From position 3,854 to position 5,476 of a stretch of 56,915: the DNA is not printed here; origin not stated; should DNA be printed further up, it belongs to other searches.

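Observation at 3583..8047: Complete nickel-pincer (NPN) cofactor module plus a divergent LarA-like enzyme of unknown substrate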

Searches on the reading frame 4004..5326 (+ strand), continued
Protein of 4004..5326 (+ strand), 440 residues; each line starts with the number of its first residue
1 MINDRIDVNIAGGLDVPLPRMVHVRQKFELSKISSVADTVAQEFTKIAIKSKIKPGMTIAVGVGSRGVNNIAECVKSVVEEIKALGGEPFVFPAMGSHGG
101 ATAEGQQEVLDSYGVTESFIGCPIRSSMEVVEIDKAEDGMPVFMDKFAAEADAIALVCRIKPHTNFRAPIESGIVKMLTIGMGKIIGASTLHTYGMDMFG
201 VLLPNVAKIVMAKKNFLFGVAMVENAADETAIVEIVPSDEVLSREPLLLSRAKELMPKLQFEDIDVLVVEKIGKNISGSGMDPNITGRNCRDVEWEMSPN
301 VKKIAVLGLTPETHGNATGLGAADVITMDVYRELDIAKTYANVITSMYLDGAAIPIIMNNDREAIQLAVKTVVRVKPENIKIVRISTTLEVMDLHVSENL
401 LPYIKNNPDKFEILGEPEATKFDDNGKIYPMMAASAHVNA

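Call 36: fold_search(model_id=the predicted structure, library=pdb)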
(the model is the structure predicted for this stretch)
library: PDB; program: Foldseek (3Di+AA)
matches with E <= 10: 1315; with E <= 0.001: 20
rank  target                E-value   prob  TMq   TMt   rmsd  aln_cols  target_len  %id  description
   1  9q3j_G                8.4e-10  1.00  0.43  0.42   8.7       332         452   15  Structures of LarA-like nickel-pincer nucleotide cofactor-utilizing enzyme with a single catalytic histidine residue f (released 2025-09-17)
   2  9q3j_D                1.5e-09  1.00  0.45  0.44   6.0       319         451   15  Structures of LarA-like nickel-pincer nucleotide cofactor-utilizing enzyme with a single catalytic histidine residue f (released 2025-09-17)
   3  9q3j_H                2.3e-09  1.00  0.45  0.44  12.4       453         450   13  Structures of LarA-like nickel-pincer nucleotide cofactor-utilizing enzyme with a single catalytic histidine residue f (released 2025-09-17)
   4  9eia_B                2.8e-09  1.00  0.47  0.48  10.6       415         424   16  A broad-substrate spectrum lactate racemase A from Isosphaera pallida in complex with copurified D-lactate (released 2025-01-29)
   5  9q3j_E                3.3e-09  1.00  0.45  0.44   7.2       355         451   15  Structures of LarA-like nickel-pincer nucleotide cofactor-utilizing enzyme with a single catalytic histidine residue f (released 2025-09-17)
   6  7s91                  3.8e-09  1.00  0.43  0.46   9.7       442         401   13  Structure of the malate racemase mar2 apoprotein from Thermoanaerobacterium thermosaccharolyticum at 2.25 angstroms reso (released 2021-10-13)
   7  9q3k_A                4.0e-09  1.00  0.48  0.45  12.1       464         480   14  Structure of LarA-like nickel-pincer nucleotide cofactor-utilizing enzyme with a single catalytic histidine residue fr (released 2025-09-24)
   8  2yjg_A                6.1e-09  1.00  0.43  0.45   6.4       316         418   14  Structure of the lactate racemase apoprotein from Thermoanaerobacterium thermosaccharolyticum (released 2012-05-30)
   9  9q3j_A                8.8e-09  1.00  0.42  0.41   9.0       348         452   15  Structures of LarA-like nickel-pincer nucleotide cofactor-utilizing enzyme with a single catalytic histidine residue f (released 2025-09-17)
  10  6d6z                  1.8e-08  1.00  0.47  0.52   7.7       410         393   13  Structure of the malate racemase apoprotein from Thermoanaerobacterium thermosaccharolyticum (released 2019-04-24)
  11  9eia_A                2.9e-08  1.00  0.46  0.47  10.2       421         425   14  A broad-substrate spectrum lactate racemase A from Isosphaera pallida in complex with copurified D-lactate (released 2025-01-29)
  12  2yjg_B                1.1e-07  1.00  0.41  0.43   5.2       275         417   14  Structure of the lactate racemase apoprotein from Thermoanaerobacterium thermosaccharolyticum (released 2012-05-30)
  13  8ezf                  1.5e-07  1.00  0.42  0.44   4.4       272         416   13  A tethered niacin-derived pincer complex with a nickel-carbon or sulfite-carbon bond in lactate racemase R98A/R100A vari (released 2023-01-25)
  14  9eid                  1.5e-07  1.00  0.47  0.48   6.3       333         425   14  A broad-substrate spectrum lactate racemase A from Isosphaera pallida in complex with D-2-Hydroxybutyrate (released 2025-01-29)
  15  6c1w_A                1.8e-07  1.00  0.45  0.46   9.6       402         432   13  A tethered niacin-derived pincer complex with a nickel-carbon or sulfite-carbon bond in lactate racemase (released 2018-03-14)
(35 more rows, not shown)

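Call 37: find_related_loci(query=A1, collection=genome_contigs, flank=10000)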
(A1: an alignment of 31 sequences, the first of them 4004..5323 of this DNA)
Query A1 (440 aa) in genome_contigs; peptide patterns used: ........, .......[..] (x = any residue, [..] = any of these).
308 stretches matched a pattern; 274 encode a relative of the query (tblastn E <= 1e-3); the best 80 are kept; 80 distinct loci.
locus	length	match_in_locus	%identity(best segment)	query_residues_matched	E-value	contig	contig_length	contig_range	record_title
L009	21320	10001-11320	87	1-440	0e+0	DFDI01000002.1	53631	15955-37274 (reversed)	MAG TPA_asm: Betaproteobacteria bacterium UBA3031 UBA3031_contig_1005, whole genome shotgun sequence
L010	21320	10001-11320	87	1-440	0e+0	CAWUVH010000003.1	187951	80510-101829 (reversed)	MAG: uncultured Burkholderiales bacterium isolate HER22_SLD_50_bin_17_1 genome assembly, contig: HER22_SLD_50_bin_17-rea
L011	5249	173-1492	86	1-440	0e+0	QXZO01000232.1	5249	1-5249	MAG: Betaproteobacteria bacterium isolate NorthSea_HE361-14_B37 BWM14_Refined_32_232, whole genome shotgun sequence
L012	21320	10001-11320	87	1-440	0e+0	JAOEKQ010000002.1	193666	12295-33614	Burkholderiales bacterium isolate AH-141-I18 AH-141-I18_NODE_2, whole genome shotgun sequence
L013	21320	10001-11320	85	1-440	0e+0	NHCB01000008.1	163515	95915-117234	MAG: Betaproteobacteria bacterium TMED22 110842, whole genome shotgun sequence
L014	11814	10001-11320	86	1-440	0e+0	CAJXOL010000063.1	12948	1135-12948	MAG TPA_asm: uncultured proteobacterium isolate SRR3933384_bin.12_MetaBAT_v2.12.1_MAG genome assembly, contig: NODE_926_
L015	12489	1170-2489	87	1-440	0e+0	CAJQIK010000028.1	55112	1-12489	MAG: uncultured Burkholderiales Genera incertae sedis bacterium isolate 0.2_20180412_Bin_56_sub_1 genome assembly, conti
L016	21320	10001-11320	81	1-440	0e+0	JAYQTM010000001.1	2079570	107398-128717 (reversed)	MAG: Candidatus Eutrophovita brisbanensis isolate SD3109_NP_metabat_bins_2.tsv.372 contig_11104_pilon, whole genome shot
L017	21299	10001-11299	78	1-433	0e+0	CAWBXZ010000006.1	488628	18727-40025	MAG: uncultured beta proteobacterium isolate MFD09779.bin.1.63 genome assembly, contig: contig_21294, whole genome shotg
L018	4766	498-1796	77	1-433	0e+0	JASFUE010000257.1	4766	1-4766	MAG: Burkholderiales bacterium isolate D1105M02metaG_Bin_256 D1105M02metaG_FD_scaffold_9078_c1, whole genome shotgun seq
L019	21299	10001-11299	76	1-433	0e+0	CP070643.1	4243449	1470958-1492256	MAG: Betaproteobacteria bacterium isolate bin90 chromosome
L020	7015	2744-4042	76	1-433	0e+0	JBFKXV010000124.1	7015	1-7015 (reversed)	MAG: Burkholderiales bacterium isolate Mix_sand24.2022.10.G.49 k141_183229_length_7015_cov_13.2170, whole genome shotgun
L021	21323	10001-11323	76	1-440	0e+0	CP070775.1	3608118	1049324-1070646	MAG: Betaproteobacteria bacterium isolate bin200 chromosome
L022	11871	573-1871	75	1-433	0e+0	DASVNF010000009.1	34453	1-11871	MAG TPA_asm: Burkholderiales bacterium isolate SMAG_U3119 k141_2096, whole genome shotgun sequence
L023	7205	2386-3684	75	1-433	0e+0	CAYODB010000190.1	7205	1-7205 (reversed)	MAG TPA_asm: uncultured Bordetella sp. isolate SRP128246_co1_394 genome assembly, contig: NODE_28037_length_7205_cov_9.2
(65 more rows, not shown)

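Call 40: search_protein_families(library=ncbifam, proteins=[L007:7614-9245:-, L004:1031-2758:-, L007:6869-7588:-, L004:8429-9889:+, L004:14182-14844:-, L004:14913-15503:-, L005:8181-9692:+], max_evalue=1e-10)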
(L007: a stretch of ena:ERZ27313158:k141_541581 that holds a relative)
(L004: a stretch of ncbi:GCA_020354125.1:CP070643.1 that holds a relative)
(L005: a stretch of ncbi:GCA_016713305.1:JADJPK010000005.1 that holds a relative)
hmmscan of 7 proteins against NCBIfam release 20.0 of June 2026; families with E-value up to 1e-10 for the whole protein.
L007:7614-9245:- (543 aa): 8 families
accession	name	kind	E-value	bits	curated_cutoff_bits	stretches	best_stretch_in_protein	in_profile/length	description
NF009559.0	PRK13016.1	equivalog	1.2e-281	935.1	882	1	1-540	33-575/578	L-arabinonate dehydratase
NF004784.0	PRK06131.1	subfamily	3.2e-261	867.8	539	1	1-538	33-570/576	dihydroxy-acid dehydratase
NF009560.0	PRK13017.1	subfamily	9.6e-224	744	684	1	1-537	35-584/595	dihydroxy-acid dehydratase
NF002068.0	PRK00911.1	subfamily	4.7e-149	497.4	644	1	1-526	26-553/559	dihydroxy-acid dehydratase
TIGR00110.1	ilvD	equivalog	2.2e-139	465.5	618.15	1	3-526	11-539/543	dihydroxy-acid dehydratase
NF009103.0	PRK12448.1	equivalog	4e-88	296.2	710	2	2-330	26-368/616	dihydroxy-acid dehydratase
TIGR01196.1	edd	equivalog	5.2e-67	226.5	708.25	1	65-517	124-585/601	phosphogluconate dehydratase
TIGR03432.1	yjhG_yagF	hypoth_equivalog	1.1e-54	185.5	808.15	1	66-487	127-577/640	YjhG/YagF family D-xylonate dehydratase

L004:1031-2758:- (575 aa): 8 families
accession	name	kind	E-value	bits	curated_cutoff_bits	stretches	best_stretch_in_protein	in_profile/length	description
NF009559.0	PRK13016.1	equivalog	1.4e-298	991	882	1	1-574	1-577/578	L-arabinonate dehydratase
NF004784.0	PRK06131.1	subfamily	2e-268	891.6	539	1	2-571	2-571/576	dihydroxy-acid dehydratase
NF009560.0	PRK13017.1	subfamily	1.8e-226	753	684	1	2-567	2-582/595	dihydroxy-acid dehydratase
NF002068.0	PRK00911.1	subfamily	4.1e-146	487.7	644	1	25-558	18-553/559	dihydroxy-acid dehydratase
TIGR00110.1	ilvD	equivalog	1.1e-135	453.3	618.15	1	28-558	4-539/543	dihydroxy-acid dehydratase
NF009103.0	PRK12448.1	equivalog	9.1e-84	281.8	710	2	28-363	20-369/616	dihydroxy-acid dehydratase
TIGR01196.1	edd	equivalog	3.6e-64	217.1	708.25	1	47-556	68-591/601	phosphogluconate dehydratase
TIGR03432.1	yjhG_yagF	hypoth_equivalog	4.8e-57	193.4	808.15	1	98-520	127-574/640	YjhG/YagF family D-xylonate dehydratase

L007:6869-7588:- (239 aa): 9 families
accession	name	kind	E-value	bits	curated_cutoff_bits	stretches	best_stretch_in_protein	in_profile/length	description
NF006093.0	PRK08245.1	subfamily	6.9e-87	290.8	208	1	3-236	5-238/240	hypothetical protein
NF009399.0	PRK12764.1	equivalog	2.7e-58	198.2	444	1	4-236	268-497/501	fumarylacetoacetate hydrolase family protein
NF006731.0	PRK09262.1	equivalog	1.2e-26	93.6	179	1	78-219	74-214/229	4-carboxy-4-hydroxy-2-oxoadipate aldolase/oxaloacetate decarboxylase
NF004850.0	PRK06201.1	subfamily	1.1e-25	90.4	231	1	77-213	72-207/222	hypothetical protein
TIGR02798.1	ligK_PcmE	equivalog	3.5e-23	82.4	304.5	1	78-219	68-208/222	4-carboxy-4-hydroxy-2-oxoadipate aldolase/oxaloacetate decarboxylase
NF005442.0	PRK07028.1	equivalog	7.6e-23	80.8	593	1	6-216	227-418/430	bifunctional hexulose-6-phosphate synthase/ribonuclease regulator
NF006875.0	PRK09372.1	equivalog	1.1e-12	48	136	1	77-188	49-159/161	ribonuclease E activity regulator RraA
TIGR01935.1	NOT-MenG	subfamily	4.5e-12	46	123.8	1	77-182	45-149/150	RraA family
NF009134.0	PRK12487.1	equivalog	7.8e-12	45.2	196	1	77-188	49-159/161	putative 4-hydroxy-4-methyl-2-oxoglutarate aldolase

L004:8429-9889:+ (486 aa): 14 families
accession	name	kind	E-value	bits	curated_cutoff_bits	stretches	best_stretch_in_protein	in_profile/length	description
NF001899.0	PRK00654.1-2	equivalog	7.9e-173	575.2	459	1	8-485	2-476/478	glycogen synthase GlgA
NF010699.0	PRK14099.1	equivalog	4.6e-167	556.3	762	1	7-485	4-480/485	glycogen synthase GlgA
TIGR02095.1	glgA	subfamily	9.6e-156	519.1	328.45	1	8-484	2-477/477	glycogen/starch synthase, ADP-glucose type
NF001901.0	PRK00654.1-5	equivalog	1.3e-143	479.2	649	1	4-485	21-492/502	glycogen synthase GlgA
NF001903.0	PRK00654.2-2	equivalog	2.4e-125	418.9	616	1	8-483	2-477/482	glycogen synthase GlgA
NF001898.0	PRK00654.1-1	equivalog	8.9e-118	393.9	603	1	7-485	1-476/477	glycogen synthase GlgA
NF001900.0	PRK00654.1-3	equivalog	2.1e-107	359.5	509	1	8-485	2-455/481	glycogen synthase GlgA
NF001905.0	PRK00654.2-4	subfamily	1.3e-92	310.9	560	1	9-483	3-485/489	glycogen synthase GlgA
NF001906.0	PRK00654.2-5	equivalog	2.1e-84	284.2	870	1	7-485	6-484/485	glycogen synthase GlgA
NF010698.0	PRK14098.1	equivalog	4.3e-82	276.3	754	1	136-486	139-488/489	starch synthase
NF001902.0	PRK00654.2-1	equivalog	9.4e-76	255.3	845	1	12-482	6-487/492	glycogen synthase GlgA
NF001904.0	PRK00654.2-3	equivalog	1.2e-52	179.2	577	1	8-485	2-475/475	glycogen synthase GlgA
TIGR03449.1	mycothiol_MshA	equivalog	4.1e-13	49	462.5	1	283-484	205-403/406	D-inositol-3-phosphate glycosyltransferase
TIGR02149.1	glgA_Coryne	subfamily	1.6e-12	47.3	302.4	1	281-484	187-390/391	glycogen synthase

L004:14182-14844:- (220 aa): 0 families

L004:14913-15503:- (196 aa): 0 families

L005:8181-9692:+ (503 aa): 14 families
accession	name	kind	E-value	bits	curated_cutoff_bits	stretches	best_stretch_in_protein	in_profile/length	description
NF001899.0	PRK00654.1-2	equivalog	1.3e-175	584.4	459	1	26-503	2-476/478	glycogen synthase GlgA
NF010699.0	PRK14099.1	equivalog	4e-164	546.6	762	1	25-503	4-480/485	glycogen synthase GlgA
TIGR02095.1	glgA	subfamily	4.1e-163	543.4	328.45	1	26-502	2-477/477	glycogen/starch synthase, ADP-glucose type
NF001901.0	PRK00654.1-5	equivalog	1.5e-154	515.2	649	1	25-502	24-491/502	glycogen synthase GlgA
NF001903.0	PRK00654.2-2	equivalog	6.6e-135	450.5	616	1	26-501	2-477/482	glycogen synthase GlgA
NF001898.0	PRK00654.1-1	equivalog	3.3e-116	388.7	603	1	25-502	1-475/477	glycogen synthase GlgA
NF001900.0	PRK00654.1-3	equivalog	1.1e-110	370.4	509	1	26-502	2-454/481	glycogen synthase GlgA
NF001905.0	PRK00654.2-4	subfamily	5.1e-96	322.2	560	1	26-501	2-485/489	glycogen synthase GlgA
NF001906.0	PRK00654.2-5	equivalog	2.3e-94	317.1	870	1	25-501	6-482/485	glycogen synthase GlgA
NF010698.0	PRK14098.1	equivalog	1.8e-80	271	754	1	154-502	138-486/489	starch synthase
NF001902.0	PRK00654.2-1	equivalog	1.9e-76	257.6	845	1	28-501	4-488/492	glycogen synthase GlgA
NF001904.0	PRK00654.2-3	equivalog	2.7e-50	171.5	577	1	132-502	103-474/475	glycogen synthase GlgA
TIGR02149.1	glgA_Coryne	subfamily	6.4e-17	61.7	302.4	1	300-503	186-391/391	glycogen synthase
TIGR03449.1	mycothiol_MshA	equivalog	6.4e-14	51.7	462.5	1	303-501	207-402/406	D-inositol-3-phosphate glycosyltransferase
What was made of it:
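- These glgA genes are true GlgA by NCBIfam (575-584 bits, cut-off 459) (call 40). The RraA-like gene in L007 and L016 is related to HMG/CHA aldolase/oxaloacetate decarboxylase (call 40). The dehydratase passes the L-arabinonate dehydratase equivalog (call 40).
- Tried and rejected: It fails the IlvD equivalogs and passes the L-arabinonate dehydratase one (call 40).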

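Call 45: search_solved_structures(query=A1, max_evalue=10, show_alignments=3)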
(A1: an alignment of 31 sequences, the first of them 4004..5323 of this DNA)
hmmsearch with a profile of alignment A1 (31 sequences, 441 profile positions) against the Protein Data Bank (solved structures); distinct sequences matched with E-value up to 10: 0.

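Call 54: find_encoding_contigs(protein=P0001, flank=10000, max_places=4)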
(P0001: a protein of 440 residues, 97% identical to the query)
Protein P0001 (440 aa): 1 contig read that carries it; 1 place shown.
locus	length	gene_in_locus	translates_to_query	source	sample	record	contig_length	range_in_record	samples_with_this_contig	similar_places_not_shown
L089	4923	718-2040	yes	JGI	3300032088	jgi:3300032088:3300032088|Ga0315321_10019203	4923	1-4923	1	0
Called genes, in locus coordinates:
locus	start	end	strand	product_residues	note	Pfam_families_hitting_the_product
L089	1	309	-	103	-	?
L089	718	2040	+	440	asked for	PF09861:Lar_N (weak)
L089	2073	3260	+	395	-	PF01969:Ni_insertion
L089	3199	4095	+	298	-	-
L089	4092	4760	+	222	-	PF00731:AIRC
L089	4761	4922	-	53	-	?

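Call 55: find_encoding_contigs(protein=window:4004-5326:+, flank=10000, max_places=4)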
Protein window:4004-5326:+ (440 aa): no gene with exactly this product is on record in the collection.
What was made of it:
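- Tried and rejected: It is not on record (call 55).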

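Call 74: search_protein_representatives(protein=window:4004-5323:+)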
Query: 440 residues. Proteins with E-value up to 0.001 (for the whole library): 4183; up to 1e-10: 2865; up to 1e-30: 1178. The best 150 are listed.
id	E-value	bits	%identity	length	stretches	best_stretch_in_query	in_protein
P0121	1.3e-180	617.4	65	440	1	1-431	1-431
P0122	1.5e-137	475.6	52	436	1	16-431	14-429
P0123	2.5e-113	395.9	47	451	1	15-429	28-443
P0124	1.4e-112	393.4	46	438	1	4-428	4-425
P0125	2.1e-112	392.8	47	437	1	14-431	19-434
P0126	5.1e-110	385.0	47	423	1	16-427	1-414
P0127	5.7e-109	381.5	47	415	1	10-403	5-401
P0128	1.9e-108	379.8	45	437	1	15-428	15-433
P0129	1.1e-107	377.3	59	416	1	79-386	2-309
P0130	3.5e-107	375.6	47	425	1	12-408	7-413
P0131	2.7e-106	372.7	45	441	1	15-408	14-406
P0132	6.2e-106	371.5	42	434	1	1-427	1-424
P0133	7.6e-106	371.2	46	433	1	15-428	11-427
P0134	3.1e-105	369.2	44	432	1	15-428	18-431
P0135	1.1e-104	367.3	44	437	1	15-405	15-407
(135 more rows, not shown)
